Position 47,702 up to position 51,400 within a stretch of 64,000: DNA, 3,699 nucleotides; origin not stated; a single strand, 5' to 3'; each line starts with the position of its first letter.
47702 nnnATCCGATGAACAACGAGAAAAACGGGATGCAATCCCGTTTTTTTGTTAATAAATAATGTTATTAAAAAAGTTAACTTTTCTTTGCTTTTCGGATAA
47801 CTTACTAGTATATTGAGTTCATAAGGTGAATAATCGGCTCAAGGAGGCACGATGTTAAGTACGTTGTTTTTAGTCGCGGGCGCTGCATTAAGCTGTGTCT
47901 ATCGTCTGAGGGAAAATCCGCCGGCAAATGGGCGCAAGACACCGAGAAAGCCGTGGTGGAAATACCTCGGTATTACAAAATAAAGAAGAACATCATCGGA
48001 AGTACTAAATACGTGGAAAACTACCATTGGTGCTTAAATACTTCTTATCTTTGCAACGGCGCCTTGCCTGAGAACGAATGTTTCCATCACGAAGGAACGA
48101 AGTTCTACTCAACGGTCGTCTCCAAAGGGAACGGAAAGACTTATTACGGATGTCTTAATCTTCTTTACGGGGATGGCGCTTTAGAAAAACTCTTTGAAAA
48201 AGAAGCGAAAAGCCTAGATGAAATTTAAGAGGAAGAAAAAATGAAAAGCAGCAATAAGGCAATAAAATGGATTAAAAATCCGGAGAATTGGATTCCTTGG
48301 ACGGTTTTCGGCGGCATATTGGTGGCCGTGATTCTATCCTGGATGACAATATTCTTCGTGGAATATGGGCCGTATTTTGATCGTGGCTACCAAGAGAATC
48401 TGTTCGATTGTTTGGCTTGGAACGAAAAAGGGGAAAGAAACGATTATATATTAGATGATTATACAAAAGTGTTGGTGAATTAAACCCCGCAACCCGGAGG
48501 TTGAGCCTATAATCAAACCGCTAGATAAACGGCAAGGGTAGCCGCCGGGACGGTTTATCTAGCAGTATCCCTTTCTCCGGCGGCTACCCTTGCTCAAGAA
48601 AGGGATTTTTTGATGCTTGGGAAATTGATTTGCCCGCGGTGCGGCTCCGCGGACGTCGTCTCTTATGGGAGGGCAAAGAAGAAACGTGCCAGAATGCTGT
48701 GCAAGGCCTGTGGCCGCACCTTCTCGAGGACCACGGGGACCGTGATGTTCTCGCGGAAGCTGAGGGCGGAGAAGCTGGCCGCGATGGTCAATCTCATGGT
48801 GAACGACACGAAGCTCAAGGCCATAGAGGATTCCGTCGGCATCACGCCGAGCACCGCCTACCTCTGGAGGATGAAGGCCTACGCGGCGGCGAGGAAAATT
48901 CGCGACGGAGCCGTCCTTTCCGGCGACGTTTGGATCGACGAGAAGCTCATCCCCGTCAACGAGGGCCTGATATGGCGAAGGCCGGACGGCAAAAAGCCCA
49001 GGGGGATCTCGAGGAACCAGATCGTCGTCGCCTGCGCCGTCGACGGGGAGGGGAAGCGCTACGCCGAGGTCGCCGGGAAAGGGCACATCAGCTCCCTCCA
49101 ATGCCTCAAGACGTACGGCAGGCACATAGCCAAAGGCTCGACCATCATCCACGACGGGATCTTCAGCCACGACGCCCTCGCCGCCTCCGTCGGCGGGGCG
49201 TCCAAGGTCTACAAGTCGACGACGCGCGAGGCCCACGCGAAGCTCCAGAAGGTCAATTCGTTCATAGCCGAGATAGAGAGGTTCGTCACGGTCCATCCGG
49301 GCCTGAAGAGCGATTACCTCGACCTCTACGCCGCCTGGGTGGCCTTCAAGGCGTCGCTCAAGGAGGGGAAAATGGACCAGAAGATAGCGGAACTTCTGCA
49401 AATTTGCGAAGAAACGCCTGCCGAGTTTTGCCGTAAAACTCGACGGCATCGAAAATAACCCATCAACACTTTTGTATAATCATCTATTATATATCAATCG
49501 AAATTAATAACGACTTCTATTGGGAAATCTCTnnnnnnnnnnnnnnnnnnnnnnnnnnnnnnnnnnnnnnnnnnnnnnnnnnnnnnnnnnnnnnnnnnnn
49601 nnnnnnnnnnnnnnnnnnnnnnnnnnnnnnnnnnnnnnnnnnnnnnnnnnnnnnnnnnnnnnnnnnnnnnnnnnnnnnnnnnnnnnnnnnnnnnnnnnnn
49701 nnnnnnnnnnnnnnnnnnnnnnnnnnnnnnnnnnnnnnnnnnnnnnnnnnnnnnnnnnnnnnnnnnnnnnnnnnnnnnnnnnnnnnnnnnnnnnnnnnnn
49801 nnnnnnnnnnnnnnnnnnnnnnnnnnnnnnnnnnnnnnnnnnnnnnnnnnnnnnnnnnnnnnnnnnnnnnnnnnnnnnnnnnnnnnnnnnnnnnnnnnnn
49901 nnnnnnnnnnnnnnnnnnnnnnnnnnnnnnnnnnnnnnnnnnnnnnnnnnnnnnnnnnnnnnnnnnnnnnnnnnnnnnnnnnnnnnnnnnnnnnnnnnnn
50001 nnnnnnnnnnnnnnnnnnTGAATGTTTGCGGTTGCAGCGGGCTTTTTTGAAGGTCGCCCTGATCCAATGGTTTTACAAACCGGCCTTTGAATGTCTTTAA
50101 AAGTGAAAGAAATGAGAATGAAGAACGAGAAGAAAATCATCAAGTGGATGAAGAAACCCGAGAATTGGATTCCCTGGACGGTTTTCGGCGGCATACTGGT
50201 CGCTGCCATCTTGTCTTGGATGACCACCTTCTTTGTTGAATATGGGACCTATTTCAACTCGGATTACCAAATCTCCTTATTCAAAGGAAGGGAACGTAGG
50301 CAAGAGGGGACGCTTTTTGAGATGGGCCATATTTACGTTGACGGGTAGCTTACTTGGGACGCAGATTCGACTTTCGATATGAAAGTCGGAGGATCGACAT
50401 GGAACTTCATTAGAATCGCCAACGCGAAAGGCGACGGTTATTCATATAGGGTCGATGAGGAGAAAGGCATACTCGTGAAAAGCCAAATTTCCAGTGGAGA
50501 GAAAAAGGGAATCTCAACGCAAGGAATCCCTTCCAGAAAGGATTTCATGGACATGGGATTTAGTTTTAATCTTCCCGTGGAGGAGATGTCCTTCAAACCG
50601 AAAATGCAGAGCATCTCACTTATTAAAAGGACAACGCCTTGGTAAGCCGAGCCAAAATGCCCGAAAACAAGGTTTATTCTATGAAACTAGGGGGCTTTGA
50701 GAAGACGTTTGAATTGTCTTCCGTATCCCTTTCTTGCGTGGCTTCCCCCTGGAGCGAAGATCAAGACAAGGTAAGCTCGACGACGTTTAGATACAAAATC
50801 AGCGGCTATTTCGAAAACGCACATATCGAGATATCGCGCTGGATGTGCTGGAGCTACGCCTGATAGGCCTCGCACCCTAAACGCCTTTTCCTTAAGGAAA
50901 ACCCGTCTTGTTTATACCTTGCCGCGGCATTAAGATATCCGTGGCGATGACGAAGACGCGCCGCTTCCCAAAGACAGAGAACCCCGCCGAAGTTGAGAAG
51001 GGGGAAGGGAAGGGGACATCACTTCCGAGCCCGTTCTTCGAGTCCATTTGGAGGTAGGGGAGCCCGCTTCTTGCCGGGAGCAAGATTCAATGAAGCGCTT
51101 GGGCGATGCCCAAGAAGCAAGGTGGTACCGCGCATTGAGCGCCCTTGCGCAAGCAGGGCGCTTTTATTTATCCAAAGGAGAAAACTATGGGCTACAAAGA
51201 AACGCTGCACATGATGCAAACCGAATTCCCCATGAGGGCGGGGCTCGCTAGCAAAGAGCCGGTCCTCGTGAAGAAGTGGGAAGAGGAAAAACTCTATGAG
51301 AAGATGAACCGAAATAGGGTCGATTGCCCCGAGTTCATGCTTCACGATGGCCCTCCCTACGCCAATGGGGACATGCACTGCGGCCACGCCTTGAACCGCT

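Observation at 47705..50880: AT-rich ~3.2 kb islet with a duplicated two-gene cassette of unknown function wedged between SNF2 and the ileS T-box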

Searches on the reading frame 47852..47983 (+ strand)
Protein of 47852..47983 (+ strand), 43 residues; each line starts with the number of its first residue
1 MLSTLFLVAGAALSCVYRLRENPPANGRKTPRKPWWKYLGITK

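Call 5: search_protein_families(library=pfam, proteins=[window:47852-47983:+], max_evalue=1)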
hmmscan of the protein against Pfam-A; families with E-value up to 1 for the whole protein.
window:47852-47983:+ (43 aa): 2 families
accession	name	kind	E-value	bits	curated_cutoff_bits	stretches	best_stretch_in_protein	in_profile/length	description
PF04657.19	DMT_YdcZ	-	0.11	13.1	24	1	5-40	37-72/140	Putative inner membrane exporter, YdcZ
PF06570.16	DUF1129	-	0.15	12.1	29.1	1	6-41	121-153/207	Protein of unknown function (DUF1129)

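Call 6: search_protein_families(library=ncbifam, proteins=[window:47852-47983:+], max_evalue=1)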
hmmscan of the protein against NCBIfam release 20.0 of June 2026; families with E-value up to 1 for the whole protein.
window:47852-47983:+ (43 aa): 0 families

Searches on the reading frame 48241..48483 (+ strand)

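Call 5: search_protein_families(library=pfam, proteins=[window:48241-48483:+], max_evalue=1)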
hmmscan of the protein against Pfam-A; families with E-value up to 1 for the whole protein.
window:48241-48483:+ (80 aa): 3 families
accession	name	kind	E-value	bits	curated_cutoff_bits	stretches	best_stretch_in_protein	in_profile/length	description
PF07835.17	COX4_pro_2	-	0.066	13.9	22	1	18-39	25-46/46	Bacterial aa3 type cytochrome c oxidase subunit IV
PF10779.14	XhlA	-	0.19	12.4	34.7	1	2-31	35-64/67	Haemolysin XhlA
PF21314.2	TM_ErbB1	-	0.61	10.3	27.1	1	21-39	4-22/36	Epidermal growth factor receptor transmembrane-juxtamembrane segment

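Call 6: search_protein_families(library=ncbifam, proteins=[window:48241-48483:+], max_evalue=1)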
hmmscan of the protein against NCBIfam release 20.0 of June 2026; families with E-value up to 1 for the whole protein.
window:48241-48483:+ (80 aa): 1 family
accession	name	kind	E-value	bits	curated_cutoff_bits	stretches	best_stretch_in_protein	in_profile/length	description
NF041479.2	spor_membprot_YtrI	equivalog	0.12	12.2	125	1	22-56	15-48/166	sporulation membrane protein YtrI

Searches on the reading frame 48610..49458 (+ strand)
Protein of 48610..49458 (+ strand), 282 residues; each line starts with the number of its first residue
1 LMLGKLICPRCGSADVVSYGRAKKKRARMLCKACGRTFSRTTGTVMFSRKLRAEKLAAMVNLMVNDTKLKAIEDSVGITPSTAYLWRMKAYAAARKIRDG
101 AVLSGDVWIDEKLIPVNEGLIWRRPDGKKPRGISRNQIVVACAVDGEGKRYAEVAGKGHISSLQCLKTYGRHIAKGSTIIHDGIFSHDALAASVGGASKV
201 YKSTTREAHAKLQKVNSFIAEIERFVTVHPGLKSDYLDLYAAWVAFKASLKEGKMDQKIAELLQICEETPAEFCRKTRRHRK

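Call 5: search_protein_families(library=pfam, proteins=[window:48610-49458:+], max_evalue=1)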
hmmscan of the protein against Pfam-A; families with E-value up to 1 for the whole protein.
window:48610-49458:+ (282 aa): 16 families
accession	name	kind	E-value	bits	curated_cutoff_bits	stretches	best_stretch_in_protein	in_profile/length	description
PF12762.13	DDE_Tnp_IS1595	-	6.6e-07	29.9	27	1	103-247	2-151/153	ISXO2-like transposase domain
PF03811.18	Zn_ribbon_InsA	-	9.7e-06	25.7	26.1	1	8-34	8-34/35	InsA N-terminal domain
PF13717.11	Zn_ribbon_4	-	0.0034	17.7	30.3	1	6-38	3-35/36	zinc-ribbon domain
PF12760.12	Zn_ribbon_IS1595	-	0.005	17.2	25.4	1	7-37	20-46/46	Transposase zinc-ribbon domain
PF24859.1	FdhE_central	-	0.02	15.4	27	1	7-35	1-32/39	FdhE, central domain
PF08271.17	Zn_Ribbon_TF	-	0.028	14.4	29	1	7-35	2-26/43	TFIIB zinc-binding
PF14803.11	Zn_ribbon_Nudix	-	0.032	14.6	25.6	1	8-36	3-30/34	Nudix N-terminal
PF02701.20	Zn_ribbon_Dof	-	0.035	14.7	26.6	1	6-40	4-40/59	Dof domain, zinc finger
PF05129.18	Zn_ribbon_Elf1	-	0.041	14.4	29.8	1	8-40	25-58/79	Transcription elongation factor Elf1 like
PF11781.13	Zn_ribbon_RRN7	-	0.059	13.5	27.1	0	4-13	20-29/32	Zinc-finger of RNA-polymerase I-specific TFIIB, Rrn7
PF13408.12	Zn_ribbon_recom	-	0.064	14.1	25.3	1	4-32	4-30/58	Recombinase zinc beta ribbon domain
PF24042.1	DUF7351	-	0.1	12.8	31.2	1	8-62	4-55/177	Domain of unknown function (DUF7351)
PF23499.1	YnfU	-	0.16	12.3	27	1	5-38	16-48/49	YnfU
PF23451.1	Zn_ribbon_PaaD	-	0.2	11.8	27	1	7-38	16-49/53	PaaD zinc beta ribbon domain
PF09723.15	Zn_ribbon_8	-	0.28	11.7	34.4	0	7-16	28-37/41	Zinc ribbon domain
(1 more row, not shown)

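Call 6: search_protein_families(library=ncbifam, proteins=[window:48610-49458:+], max_evalue=1)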
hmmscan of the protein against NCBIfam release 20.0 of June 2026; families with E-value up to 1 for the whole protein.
window:48610-49458:+ (282 aa): 11 families
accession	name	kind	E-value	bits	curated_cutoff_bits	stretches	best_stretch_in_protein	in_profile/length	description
NF033547.1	transpos_IS1595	equivalog_domain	9.5e-23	81.2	75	1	49-249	2-213/215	IS1595 family transposase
NF050000.1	IS1_IS1595_Zn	domain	1e-08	35.6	28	1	8-40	1-33/34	IS1/IS1595 family N-terminal zinc-binding domain-containing protein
NF048018.1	IS256_N_4Cys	domain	7.1e-08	32.9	27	1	8-38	2-31/31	transposase-like zinc-binding domain-containing protein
NF033558.1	transpos_IS1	equivalog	1.5e-07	31.5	100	1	8-88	1-76/199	IS1 family transposase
TIGR03655.1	anti_R_Lar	subfamily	0.0024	18.2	39.6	1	8-38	4-38/55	Lar family restriction alleviation protein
NF047912.1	ECs_2282_CxxC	subfamily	0.0025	17.7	37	1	5-40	2-39/60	ECs_2282 family putative zinc-binding protein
NF033550.5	transpos_ISL3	equivalog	0.0088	15.2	180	1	25-93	46-114/370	ISL3 family transposase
NF038384.1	zinc_YnfU_fam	subfamily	0.011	15.3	36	1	5-39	16-49/52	YnfU family zinc-binding protein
NF047723.1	TransFacS4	equivalog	0.023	15.2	120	1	6-38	61-90/90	transcription factor S4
NF001629.0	PRK00415.1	equivalog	0.034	13.7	70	1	5-44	14-49/62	30S ribosomal protein S27e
TIGR01407.1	dinG_rel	hypoth_equivalog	0.19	9.9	547.7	1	29-93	226-290/889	putative DnaQ family exonuclease/DinG family helicase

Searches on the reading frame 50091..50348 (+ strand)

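Call 5: search_protein_families(library=pfam, proteins=[window:50091-50348:+], max_evalue=1)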
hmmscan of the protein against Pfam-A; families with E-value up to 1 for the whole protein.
window:50091-50348:+ (85 aa): 0 families

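Call 6: search_protein_families(library=ncbifam, proteins=[window:50091-50348:+], max_evalue=1)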
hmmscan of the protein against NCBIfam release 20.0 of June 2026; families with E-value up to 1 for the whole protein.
window:50091-50348:+ (85 aa): 3 families
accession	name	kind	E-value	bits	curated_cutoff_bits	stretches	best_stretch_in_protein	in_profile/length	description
NF047483.1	OM_LenF_fam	equivalog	0.075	12.2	400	1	12-58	183-227/267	endostatin-like outer membrane lipoprotein LenF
NF038346.1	FtsX_actino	exception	0.2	11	250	1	12-46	265-302/308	permease-like cell division protein FtsX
TIGR02697.1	WPE_wolbac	domain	0.33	11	27.55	1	11-28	15-29/36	WPE palindromic element domain-containing protein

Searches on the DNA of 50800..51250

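Call 27: search_rna_families(source=window, start=50800, end=51250, threshold=evalue, max_evalue=10, show_alignments=1)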
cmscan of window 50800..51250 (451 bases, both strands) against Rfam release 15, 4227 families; matches with E-value up to 10: 7.
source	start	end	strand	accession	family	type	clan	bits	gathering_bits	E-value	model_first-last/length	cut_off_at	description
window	50938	51149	+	RF00230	T-box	Cis-reg; leader;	-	52.4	93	9.5e-11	1-219/219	no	T-box leader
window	51111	51171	+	RF02353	BjrC68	Gene; sRNA;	-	19.5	39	0.012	1-82/82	no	Bradyrhizobiaceae sRNA BjrC68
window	51143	51189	+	RF02980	freshwater-2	Cis-reg;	-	17.3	49.9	3.2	1-84/84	no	freshwater-2 RNA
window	51113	51189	+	RF01054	preQ1-II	Cis-reg; riboswitch;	-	15.5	47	9.5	1-99/99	no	PreQ1-II (pre queuosine) riboswitch aptamer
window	51120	51168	+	RF02398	sau-6072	Gene; sRNA;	-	14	50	4.9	1-53/53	no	Staphylococcus sRNA sau-6072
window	50945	51130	-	RF02178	SMCR2_2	Gene; lncRNA;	-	12.3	55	6.1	1-165/165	no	Smith-Magenis syndrome chromosome region, candidate 2 conserved region 2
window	50841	50938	-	RF00602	SCARNA21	Gene; snRNA; snoRNA; scaRNA;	-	11.5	60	6.2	1-140/140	no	Small Cajal body specific RNA 21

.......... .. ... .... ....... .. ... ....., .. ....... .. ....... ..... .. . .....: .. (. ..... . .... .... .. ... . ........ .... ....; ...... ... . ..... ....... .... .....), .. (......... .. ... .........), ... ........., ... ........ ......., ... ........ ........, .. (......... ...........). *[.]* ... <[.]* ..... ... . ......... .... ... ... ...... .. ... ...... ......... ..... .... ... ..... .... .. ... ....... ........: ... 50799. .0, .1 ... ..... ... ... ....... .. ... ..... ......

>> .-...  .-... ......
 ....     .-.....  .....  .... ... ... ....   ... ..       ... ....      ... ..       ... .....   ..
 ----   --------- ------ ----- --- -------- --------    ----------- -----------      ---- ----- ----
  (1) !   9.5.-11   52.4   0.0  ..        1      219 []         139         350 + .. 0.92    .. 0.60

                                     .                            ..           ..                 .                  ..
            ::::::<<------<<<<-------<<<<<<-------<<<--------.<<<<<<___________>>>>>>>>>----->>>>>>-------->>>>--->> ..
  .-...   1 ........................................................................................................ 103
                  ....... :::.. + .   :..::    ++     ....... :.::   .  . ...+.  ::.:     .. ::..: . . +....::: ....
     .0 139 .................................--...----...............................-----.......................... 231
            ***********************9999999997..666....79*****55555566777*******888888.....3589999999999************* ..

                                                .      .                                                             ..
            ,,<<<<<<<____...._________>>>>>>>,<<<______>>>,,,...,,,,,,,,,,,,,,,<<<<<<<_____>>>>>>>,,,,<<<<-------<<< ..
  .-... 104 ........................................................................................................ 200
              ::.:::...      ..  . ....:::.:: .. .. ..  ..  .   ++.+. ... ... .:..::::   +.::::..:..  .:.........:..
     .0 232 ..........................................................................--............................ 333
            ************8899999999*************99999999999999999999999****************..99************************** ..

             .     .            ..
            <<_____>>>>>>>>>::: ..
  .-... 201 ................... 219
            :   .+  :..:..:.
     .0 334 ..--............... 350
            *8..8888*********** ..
